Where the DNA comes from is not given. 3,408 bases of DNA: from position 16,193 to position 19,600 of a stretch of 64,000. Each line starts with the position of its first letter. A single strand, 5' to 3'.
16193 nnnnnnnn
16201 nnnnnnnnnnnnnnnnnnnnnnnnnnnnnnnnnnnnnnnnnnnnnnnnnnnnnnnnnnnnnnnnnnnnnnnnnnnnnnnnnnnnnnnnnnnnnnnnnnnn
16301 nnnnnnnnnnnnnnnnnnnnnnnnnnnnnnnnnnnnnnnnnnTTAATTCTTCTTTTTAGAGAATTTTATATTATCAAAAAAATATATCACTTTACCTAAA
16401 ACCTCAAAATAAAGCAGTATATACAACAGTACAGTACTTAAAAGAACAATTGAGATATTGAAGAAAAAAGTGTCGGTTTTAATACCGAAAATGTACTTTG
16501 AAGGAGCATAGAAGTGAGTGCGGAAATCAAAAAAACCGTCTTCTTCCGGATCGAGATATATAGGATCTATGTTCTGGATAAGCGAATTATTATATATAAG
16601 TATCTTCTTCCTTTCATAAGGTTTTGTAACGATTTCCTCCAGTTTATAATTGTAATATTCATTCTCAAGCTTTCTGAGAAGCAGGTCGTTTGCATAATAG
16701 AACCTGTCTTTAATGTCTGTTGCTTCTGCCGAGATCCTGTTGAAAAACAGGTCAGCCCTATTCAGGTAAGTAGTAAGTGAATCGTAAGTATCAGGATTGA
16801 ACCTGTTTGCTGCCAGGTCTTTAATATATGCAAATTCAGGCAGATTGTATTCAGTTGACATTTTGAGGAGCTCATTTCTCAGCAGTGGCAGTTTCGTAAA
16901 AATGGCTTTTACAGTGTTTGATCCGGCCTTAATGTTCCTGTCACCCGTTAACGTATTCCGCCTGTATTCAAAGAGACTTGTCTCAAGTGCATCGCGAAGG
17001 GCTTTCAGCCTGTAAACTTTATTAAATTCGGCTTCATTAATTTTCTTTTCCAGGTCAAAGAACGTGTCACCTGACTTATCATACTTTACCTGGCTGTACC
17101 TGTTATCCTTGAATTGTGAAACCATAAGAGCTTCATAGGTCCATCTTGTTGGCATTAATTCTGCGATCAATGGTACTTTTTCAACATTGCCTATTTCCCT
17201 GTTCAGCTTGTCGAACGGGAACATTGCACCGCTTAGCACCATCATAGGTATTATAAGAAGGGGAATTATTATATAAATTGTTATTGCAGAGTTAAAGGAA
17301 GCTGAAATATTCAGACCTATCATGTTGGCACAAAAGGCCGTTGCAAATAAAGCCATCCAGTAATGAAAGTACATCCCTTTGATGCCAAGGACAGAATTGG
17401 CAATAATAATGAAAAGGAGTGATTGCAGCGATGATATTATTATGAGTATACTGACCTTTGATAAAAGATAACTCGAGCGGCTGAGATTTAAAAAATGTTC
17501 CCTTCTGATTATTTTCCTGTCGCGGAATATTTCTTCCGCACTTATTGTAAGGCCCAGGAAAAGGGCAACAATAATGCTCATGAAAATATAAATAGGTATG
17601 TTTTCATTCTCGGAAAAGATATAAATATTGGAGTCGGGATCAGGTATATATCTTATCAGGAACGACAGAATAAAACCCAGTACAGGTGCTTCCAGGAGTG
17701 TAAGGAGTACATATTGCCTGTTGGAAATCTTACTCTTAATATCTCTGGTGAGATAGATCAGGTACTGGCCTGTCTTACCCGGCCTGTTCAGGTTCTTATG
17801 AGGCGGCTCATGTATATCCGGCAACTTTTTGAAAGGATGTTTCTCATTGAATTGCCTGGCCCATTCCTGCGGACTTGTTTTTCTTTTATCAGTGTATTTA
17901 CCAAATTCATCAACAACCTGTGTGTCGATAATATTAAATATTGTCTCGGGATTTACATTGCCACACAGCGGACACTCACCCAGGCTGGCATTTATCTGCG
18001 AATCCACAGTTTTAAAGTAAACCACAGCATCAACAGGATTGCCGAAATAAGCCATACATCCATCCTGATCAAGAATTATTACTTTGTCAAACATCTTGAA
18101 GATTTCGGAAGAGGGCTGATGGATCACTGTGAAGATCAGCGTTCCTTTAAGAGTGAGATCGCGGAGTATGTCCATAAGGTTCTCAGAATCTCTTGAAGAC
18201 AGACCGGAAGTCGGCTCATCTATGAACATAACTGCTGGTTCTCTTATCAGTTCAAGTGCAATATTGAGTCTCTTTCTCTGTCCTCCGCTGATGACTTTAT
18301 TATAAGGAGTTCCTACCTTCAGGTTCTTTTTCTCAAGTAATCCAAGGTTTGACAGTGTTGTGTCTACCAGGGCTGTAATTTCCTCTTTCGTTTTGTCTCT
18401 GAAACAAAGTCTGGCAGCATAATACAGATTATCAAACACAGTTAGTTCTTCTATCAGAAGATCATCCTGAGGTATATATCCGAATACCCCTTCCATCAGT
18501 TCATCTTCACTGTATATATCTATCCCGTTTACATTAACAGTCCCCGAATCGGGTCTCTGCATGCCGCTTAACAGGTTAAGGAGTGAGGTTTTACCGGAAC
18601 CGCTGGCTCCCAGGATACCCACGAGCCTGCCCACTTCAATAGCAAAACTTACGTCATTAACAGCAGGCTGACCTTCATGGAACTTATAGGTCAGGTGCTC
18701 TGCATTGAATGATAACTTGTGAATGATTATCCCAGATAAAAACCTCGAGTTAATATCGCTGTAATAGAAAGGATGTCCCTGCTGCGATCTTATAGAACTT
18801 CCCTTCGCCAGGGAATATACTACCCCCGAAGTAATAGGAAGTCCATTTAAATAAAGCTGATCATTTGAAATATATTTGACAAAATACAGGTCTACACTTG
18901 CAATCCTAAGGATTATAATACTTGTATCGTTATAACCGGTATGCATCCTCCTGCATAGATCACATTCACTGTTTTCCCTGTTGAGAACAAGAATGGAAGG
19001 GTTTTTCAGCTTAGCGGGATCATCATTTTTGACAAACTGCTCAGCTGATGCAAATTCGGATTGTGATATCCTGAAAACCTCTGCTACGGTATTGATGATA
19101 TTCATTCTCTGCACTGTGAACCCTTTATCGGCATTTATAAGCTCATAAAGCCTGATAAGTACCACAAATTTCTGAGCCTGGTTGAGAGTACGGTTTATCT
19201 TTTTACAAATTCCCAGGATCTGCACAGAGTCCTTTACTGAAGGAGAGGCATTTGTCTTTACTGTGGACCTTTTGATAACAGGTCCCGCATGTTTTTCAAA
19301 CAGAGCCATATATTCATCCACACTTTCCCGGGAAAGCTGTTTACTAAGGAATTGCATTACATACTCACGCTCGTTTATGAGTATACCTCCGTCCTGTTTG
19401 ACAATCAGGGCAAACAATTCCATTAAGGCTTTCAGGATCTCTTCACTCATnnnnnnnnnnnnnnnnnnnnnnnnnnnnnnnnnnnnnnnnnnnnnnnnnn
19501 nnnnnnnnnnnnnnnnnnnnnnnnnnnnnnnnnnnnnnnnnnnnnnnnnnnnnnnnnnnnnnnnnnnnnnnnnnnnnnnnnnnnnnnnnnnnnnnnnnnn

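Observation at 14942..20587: Four-gene envelope operon: MprF/YbhN-type flippase-like protein, giant ABCG-type transporter with TerB-like head and ~240-aa outer loop, lipoprotein, small secreted protein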

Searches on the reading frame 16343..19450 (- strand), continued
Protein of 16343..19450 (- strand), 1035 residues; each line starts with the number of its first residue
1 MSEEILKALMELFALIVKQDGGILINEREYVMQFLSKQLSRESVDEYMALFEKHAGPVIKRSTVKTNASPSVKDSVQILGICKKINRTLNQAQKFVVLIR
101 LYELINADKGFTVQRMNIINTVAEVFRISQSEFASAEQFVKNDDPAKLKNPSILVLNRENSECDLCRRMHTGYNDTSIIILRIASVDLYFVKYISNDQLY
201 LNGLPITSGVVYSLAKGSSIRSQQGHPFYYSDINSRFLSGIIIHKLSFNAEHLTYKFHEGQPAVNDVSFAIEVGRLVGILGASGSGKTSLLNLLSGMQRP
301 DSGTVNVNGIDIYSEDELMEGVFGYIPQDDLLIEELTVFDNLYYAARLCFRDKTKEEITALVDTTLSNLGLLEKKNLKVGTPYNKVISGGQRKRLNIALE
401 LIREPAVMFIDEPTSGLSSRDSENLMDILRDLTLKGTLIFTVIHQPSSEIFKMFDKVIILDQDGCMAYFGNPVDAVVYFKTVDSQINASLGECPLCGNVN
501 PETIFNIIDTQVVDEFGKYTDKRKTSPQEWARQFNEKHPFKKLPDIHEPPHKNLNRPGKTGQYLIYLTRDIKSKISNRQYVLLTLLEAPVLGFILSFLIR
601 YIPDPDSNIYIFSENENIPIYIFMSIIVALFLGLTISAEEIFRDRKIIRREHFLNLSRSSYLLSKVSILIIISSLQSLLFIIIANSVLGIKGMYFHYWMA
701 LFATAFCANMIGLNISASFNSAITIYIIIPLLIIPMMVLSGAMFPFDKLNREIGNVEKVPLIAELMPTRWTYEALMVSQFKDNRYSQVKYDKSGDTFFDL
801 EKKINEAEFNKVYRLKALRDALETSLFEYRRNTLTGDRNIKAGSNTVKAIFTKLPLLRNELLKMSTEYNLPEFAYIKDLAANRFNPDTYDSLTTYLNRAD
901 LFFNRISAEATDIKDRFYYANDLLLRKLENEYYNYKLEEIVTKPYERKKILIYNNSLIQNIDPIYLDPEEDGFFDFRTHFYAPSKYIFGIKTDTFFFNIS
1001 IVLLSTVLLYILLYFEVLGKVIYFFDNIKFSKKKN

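Call 71: find_related_loci(query=A9, collection=genome_contigs, flank=6000)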
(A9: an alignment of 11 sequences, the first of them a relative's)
Query A9 (267 aa) in genome_contigs; peptide patterns used: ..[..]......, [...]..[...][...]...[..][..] (x = any residue, [..] = any of these).
600 stretches matched a pattern (row limit reached: there are more); 565 encode a relative of the query (tblastn E <= 1e-3); the best 80 are kept; 80 distinct loci.
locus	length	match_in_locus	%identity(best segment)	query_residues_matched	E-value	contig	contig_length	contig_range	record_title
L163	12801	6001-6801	100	1-267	9e-180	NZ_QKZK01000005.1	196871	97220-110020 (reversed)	Breznakibacter xylanolyticus strain DSM 6779 LX69DRAFT_scaffold00005.5, whole genome shotgun sequence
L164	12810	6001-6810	56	1-266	2e-101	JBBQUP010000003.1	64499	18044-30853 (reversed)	MAG: Bacteroidales bacterium isolate Co_metawrap_1938 Cmw_1938_k141_1746194_length_64499_cov_19.9988, whole genome shotg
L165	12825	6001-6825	58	1-266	7e-99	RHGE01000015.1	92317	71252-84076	Marinilabiliaceae bacterium JC017 scaffold_14, whole genome shotgun sequence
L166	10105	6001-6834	54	1-266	2e-95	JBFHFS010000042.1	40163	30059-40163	MAG: Marinilabiliaceae bacterium isolate Mix_sand07.2021.05.G.133 k141_585615_length_40163_cov_58.0000, whole genome sho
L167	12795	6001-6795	56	14-267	1e-94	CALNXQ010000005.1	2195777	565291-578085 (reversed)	MAG: uncultured Marinilabiliaceae bacterium isolate LOGT_bin.0004 genome assembly, contig: contig_20534, whole genome sh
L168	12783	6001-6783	56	10-267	3e-94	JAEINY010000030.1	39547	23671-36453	MAG: Marinilabiliaceae bacterium isolate MAG16 NODE_846_length_39547_cov_22.682949, whole genome shotgun sequence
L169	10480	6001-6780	56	14-267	4e-93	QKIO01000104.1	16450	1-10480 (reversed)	MAG: Bacteroidales bacterium isolate SZUA-582 scaffold_10056, whole genome shotgun sequence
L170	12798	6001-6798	54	7-266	1e-92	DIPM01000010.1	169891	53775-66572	MAG TPA_asm: Marinilabiliaceae bacterium UBA5488 UBA5488_contig_886, whole genome shotgun sequence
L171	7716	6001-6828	53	1-266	8e-92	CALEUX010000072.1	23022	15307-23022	MAG: uncultured Marinilabiliaceae bacterium isolate R1_Bin_METABAT__173_1 genome assembly, contig: c_000000991631, whole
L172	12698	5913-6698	53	7-267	1e-90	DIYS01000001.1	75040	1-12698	MAG TPA_asm: Saccharicrinis sp. UBA6048 UBA6048_contig_817, whole genome shotgun sequence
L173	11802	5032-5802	53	11-267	1e-90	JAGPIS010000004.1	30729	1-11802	MAG: Breznakibacter sp. isolate Gw_SlPrim_bin_41 Gw_SlPrim_1111_length_30729_cov_7.759395, whole genome shotgun sequence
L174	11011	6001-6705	59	33-266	2e-90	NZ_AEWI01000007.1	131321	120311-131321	Anaerophaga thermohalophila DSM 12881 contig_7, whole genome shotgun sequence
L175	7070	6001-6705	58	33-266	2e-89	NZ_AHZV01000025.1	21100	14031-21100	Anaerophaga thermohalophila str. Valhall contig00031, whole genome shotgun sequence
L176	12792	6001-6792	53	5-267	2e-89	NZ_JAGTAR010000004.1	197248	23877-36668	Carboxylicivirga sediminis strain JR1 scaffold_4_length=197249, whole genome shotgun sequence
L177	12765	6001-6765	55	14-266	2e-89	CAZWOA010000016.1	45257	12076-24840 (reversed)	MAG TPA_asm: uncultured Marinilabiliaceae bacterium isolate SRP294416_co3_423 genome assembly, contig: NODE_765_length_4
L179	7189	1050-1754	57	33-266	9e-89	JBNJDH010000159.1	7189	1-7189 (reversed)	MAG: Bacteroidota bacterium isolate Y23_45dBSe4.bin.63 NODE_7356_length_7189_cov_7.853879, whole genome shotgun sequence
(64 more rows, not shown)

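Call 87: search_protein_families(library=pfam, alignment_id=A6, max_evalue=1)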
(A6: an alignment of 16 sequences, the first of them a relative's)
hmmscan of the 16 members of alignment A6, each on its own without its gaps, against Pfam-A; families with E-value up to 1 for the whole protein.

A. member 1, L121:5486-5908:+ (141 aa): 1 family
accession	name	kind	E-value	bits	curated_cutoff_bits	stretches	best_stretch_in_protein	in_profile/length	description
PF18719.7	ArlS_N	-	0.27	11.9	27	1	67-106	45-80/140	ArlS sensor domain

B. families by the number of members that match (of 16 scanned): 9 families
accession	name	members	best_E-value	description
PF18719.7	ArlS_N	4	0.003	ArlS sensor domain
PF12424.13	ATP_Ca_trans_C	1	0.015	Plasma membrane calcium transporter ATPase C terminal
PF18220.6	BspA_v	1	0.047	Adhesin BspA variable domain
PF21385.2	ACCA_BT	1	0.13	Acetyl-CoA carboxylase, BT domain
PF24992.1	DUF7777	1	0.13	Domain of unknown function (DUF7777)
PF09797.15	NatB_MDM20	1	0.16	N-acetyltransferase B complex (NatB) non catalytic subunit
PF05934.16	MCLC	1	0.21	Mid-1-related chloride channel (MCLC)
PF23695.1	YncO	1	0.21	YncO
PF02402.22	Lysis_col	1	0.24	Lysis protein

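Call 97: search_protein_families(library=padloc, proteins=[window:16343-19450:-], max_evalue=0.01)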
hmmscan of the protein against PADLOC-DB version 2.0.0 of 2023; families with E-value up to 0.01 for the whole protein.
window:16343-19450:- (1035 aa): 7 families
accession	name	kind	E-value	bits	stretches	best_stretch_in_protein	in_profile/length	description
PDLC04135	mad3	-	2.1e-19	68.3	2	386-462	263-339/374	mads_3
PDLC04140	mad8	-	5.6e-08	30.7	1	260-440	13-228/314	mads_8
PDLC02335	AbiLi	-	1.1e-05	22.7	1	250-441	71-234/326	AbiLi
PDLC02980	AriA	-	1.4e-05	23.2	2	353-441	220-296/304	-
PDLC04164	AriA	-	0.00057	17.5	0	394-448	179-235/253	-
PDLC04214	HEC-02A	-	0.0029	14.9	0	401-444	234-277/338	-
PDLC02361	PifA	-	0.0031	14.2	1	272-295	38-61/720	PifA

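Call 102: search_protein_families(library=pfam, proteins=[L088:9908-11152:-, L104:9171-9578:-, L089:3689-4861:-, L088:2683-3762:-, L133:9254-10033:+, L131:2897-4243:+, L094:12710-14230:+, L083:1205-2545:+, L121:2675-4450:+, L140:3963-6188:+], max_evalue=0.00001)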
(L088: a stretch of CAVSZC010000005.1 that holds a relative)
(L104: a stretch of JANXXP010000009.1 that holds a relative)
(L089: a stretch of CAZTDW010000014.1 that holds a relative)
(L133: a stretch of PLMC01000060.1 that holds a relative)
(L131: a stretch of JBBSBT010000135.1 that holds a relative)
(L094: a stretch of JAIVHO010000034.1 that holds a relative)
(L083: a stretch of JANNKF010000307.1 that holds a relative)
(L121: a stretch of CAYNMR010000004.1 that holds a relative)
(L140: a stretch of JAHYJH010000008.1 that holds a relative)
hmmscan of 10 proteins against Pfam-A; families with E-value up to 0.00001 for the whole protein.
L088:9908-11152:- (415 aa): 2 families
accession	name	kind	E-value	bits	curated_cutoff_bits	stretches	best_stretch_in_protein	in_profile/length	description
PF12704.14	MacB_PCD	-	2.5e-36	126.3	27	1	24-252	1-205/207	MacB-like periplasmic core domain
PF02687.27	FtsX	-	3.9e-18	66.1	25.5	1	294-407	2-120/120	FtsX-like permease C-terminal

L104:9171-9578:- (136 aa): 1 family
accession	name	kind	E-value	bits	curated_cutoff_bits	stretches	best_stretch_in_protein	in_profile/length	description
PF09345.15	SiaC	-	2.3e-32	111.6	24.5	1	9-132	1-119/120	SiaC family regulatory phosphoprotein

L089:3689-4861:- (391 aa): 1 family
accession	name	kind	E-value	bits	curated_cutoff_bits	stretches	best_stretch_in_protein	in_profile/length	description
PF00155.27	Aminotran_1_2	-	2.4e-37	129.4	19.7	1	36-383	8-361/361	Aminotransferase class I and II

L088:2683-3762:- (360 aa): 3 families
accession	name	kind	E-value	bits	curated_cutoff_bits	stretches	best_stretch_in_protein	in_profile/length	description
PF00117.34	GATase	-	3.6e-52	177.3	22.8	1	180-354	1-189/190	Glutamine amidotransferase class-I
PF00988.28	CPSase_sm_chain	-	4.1e-50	169.3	27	1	10-142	1-125/126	Carbamoyl-phosphate synthase small chain, CPSase domain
PF07722.19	Peptidase_C26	-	2.3e-06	28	20.5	0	236-304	97-162/219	Peptidase C26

L133:9254-10033:+ (260 aa): 1 family
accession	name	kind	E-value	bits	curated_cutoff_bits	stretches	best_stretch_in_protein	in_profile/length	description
PF00398.26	RrnaAD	-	1.8e-51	175.2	24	1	7-247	5-256/263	Ribosomal RNA adenine dimethylase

L131:2897-4243:+ (449 aa): 1 family
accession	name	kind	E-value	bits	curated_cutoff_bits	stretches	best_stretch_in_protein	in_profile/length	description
PF02518.31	HATPase_c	-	3.5e-23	82.6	26.4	1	335-448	3-108/111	Histidine kinase-, DNA gyrase B-, and HSP90-like ATPase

L094:12710-14230:+ (507 aa): 2 families
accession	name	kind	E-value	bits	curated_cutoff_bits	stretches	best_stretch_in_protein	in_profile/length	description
PF01808.24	AICARFT_IMPCHas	-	1.7e-106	356.6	25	1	137-437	1-310/311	AICARFT/IMPCHase bienzyme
PF02142.27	MGS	-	2.6e-17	63.2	24.1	1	22-131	5-93/94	MGS-like domain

L083:1205-2545:+ (447 aa): 2 families
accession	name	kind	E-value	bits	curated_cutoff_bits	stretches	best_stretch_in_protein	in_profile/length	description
PF00206.25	Lyase_1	-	5.5e-47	161.1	27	1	29-296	24-307/312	Lyase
PF14698.11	ASL_C2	-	1.5e-06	29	27.3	0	367-401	5-39/69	Argininosuccinate lyase C-terminal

L121:2675-4450:+ (592 aa): 1 family
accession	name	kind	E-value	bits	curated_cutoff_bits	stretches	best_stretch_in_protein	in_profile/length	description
PF00474.23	SSF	-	1.1e-33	117.1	22.8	1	36-446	1-396/406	Sodium:solute symporter family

L140:3963-6188:+ (742 aa): 1 family
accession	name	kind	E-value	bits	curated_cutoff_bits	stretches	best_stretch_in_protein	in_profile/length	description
PF01734.28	Patatin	-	8e-09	36.4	27.7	1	376-612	4-188/191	Patatin-like phospholipase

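Call 106: search_protein_families(library=pfam, proteins=[L134:6396-6773:-, L134:6803-7354:-, L134:7475-8650:-, L134:8666-10282:-, L146:386-790:+, L146:812-1393:+, L146:1408-1788:+, L134:2049-2519:+, L134:2528-3091:+, L161:2183-4336:-], max_evalue=0.001)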
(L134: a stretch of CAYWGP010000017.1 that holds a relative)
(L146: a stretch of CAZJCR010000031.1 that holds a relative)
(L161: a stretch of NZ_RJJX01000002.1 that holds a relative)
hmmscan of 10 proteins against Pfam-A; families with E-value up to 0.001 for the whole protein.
L134:6396-6773:- (126 aa): 1 family
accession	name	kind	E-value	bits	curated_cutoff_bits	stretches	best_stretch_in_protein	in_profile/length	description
PF09345.15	SiaC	-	5.6e-44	149.1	24.5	1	6-123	1-119/120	SiaC family regulatory phosphoprotein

L134:6803-7354:- (184 aa): 2 families
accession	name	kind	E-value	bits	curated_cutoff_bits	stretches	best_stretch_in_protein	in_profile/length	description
PF19788.4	DUF6272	-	6.2e-40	136.4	26.6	1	41-175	2-134/134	Family of unknown function (DUF6272)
PF14677.12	FANCI_S3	-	4.2e-06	27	25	1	25-74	136-185/216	FANCI solenoid 3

L134:7475-8650:- (392 aa): 4 families
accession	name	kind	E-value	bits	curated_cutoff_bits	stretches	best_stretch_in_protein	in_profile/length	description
PF01170.24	UPF0020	-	1.7e-38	132.8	22.3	1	165-369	1-195/197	RMKL-like, methyltransferase domain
PF02926.22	THUMP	-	2.6e-18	66.6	20.6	1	70-156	2-84/84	THUMP domain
PF22020.1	RlmL_1st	-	7.3e-18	64.7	27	1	6-61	1-55/55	RlmL ferredoxin-like domain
PF05175.20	MTS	-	0.00031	20.9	23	0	256-343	56-142/170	Methyltransferase small domain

L134:8666-10282:- (539 aa): 5 families
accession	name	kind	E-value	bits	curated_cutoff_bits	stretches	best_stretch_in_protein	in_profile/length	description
PF03572.23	Peptidase_S41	-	6e-46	156.5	24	1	196-349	2-156/165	Peptidase family S41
PF17820.7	PDZ_6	-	7.9e-12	45.2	27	1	111-165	4-54/54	PDZ domain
PF13180.12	PDZ_2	-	1.6e-11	44.7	27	1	95-175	2-77/80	PDZ domain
PF00595.29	PDZ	-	1.9e-06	28.6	23.2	1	94-161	10-78/81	PDZ domain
PF22694.1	CtpB_N-like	-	6.8e-05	23.7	27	1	35-80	38-84/85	Activating protease CtpB N-terminal domain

L146:386-790:+ (135 aa): 1 family
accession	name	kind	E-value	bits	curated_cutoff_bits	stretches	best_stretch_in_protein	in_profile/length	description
PF07228.17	SpoIIE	-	5e-11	43.3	25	1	4-134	64-190/192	Stage II sporulation protein E (SpoIIE)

L146:812-1393:+ (194 aa): 1 family
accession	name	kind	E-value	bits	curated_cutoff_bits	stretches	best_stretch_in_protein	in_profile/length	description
PF19788.4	DUF6272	-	4.4e-40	136.9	26.6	1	51-183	2-134/134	Family of unknown function (DUF6272)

L146:1408-1788:+ (127 aa): 1 family
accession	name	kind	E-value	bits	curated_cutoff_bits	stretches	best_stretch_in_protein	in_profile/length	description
PF09345.15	SiaC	-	8.6e-42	142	24.5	1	7-123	2-119/120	SiaC family regulatory phosphoprotein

L134:2049-2519:+ (157 aa): 0 families

L134:2528-3091:+ (188 aa): 2 families
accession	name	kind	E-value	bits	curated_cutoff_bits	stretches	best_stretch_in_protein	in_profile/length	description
PF16357.10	PepSY_TM_like_2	-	1.1e-12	48.8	27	1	17-185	15-195/197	Putative PepSY_TM-like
PF03929.21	PepSY_TM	-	1.9e-06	28.4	28.8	0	101-161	99-160/295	PepSY-associated TM region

L161:2183-4336:- (718 aa): 6 families
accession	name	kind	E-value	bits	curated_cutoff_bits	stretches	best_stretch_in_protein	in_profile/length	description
PF00930.27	DPPIV_N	-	3.6e-81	273.1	22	1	115-435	23-353/354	Dipeptidyl peptidase IV (DPP IV) N-terminal region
PF00326.27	Peptidase_S9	-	2.1e-48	165.1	22.6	1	524-718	8-211/213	Prolyl oligopeptidase family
PF02129.25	Peptidase_S15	-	2.1e-08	34.6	23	1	477-620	2-136/262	X-Pro dipeptidyl-peptidase (S15 family)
PF01738.24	DLH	-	1.2e-06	28.7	21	1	523-696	34-187/217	Dienelactone hydrolase family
PF12146.15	Hydrolase_4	-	4.3e-06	26.6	27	1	524-620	25-116/239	Serine aminopeptidase, S33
PF20434.5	BD-FAE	-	0.00047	20.2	26.8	0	493-592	10-101/215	BD-FAE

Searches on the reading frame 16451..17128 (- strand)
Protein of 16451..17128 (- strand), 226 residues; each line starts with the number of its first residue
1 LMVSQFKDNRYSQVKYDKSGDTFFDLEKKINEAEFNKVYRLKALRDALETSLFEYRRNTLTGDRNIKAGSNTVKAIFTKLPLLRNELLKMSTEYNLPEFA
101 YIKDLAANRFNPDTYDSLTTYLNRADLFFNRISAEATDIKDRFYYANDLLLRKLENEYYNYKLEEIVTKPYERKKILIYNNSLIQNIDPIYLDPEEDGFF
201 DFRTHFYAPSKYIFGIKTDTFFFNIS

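Call 58: search_protein_families(library=pfam, proteins=[window:16451-17128:-], max_evalue=1)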
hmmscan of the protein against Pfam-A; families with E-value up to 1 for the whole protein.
window:16451-17128:- (226 aa): 1 family
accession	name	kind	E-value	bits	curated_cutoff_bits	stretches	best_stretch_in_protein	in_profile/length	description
PF20446.3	ABC_N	-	0.058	13.7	26.5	1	93-161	25-88/162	ATPase of the ABC class N-terminal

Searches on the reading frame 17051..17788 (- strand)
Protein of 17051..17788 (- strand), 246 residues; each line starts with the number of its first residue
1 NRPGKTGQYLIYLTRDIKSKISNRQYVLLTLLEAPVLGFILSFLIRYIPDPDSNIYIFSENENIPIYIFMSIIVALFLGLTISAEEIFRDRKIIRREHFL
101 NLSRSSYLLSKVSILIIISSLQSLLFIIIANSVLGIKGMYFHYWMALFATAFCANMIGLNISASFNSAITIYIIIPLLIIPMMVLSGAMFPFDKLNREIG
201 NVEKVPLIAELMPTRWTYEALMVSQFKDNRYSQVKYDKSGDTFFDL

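Call 83: search_solved_structures(query=window:17051-17788:-, max_evalue=1, show_alignments=2)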
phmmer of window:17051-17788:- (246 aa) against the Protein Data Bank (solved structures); distinct sequences matched with E-value up to 1: 0.
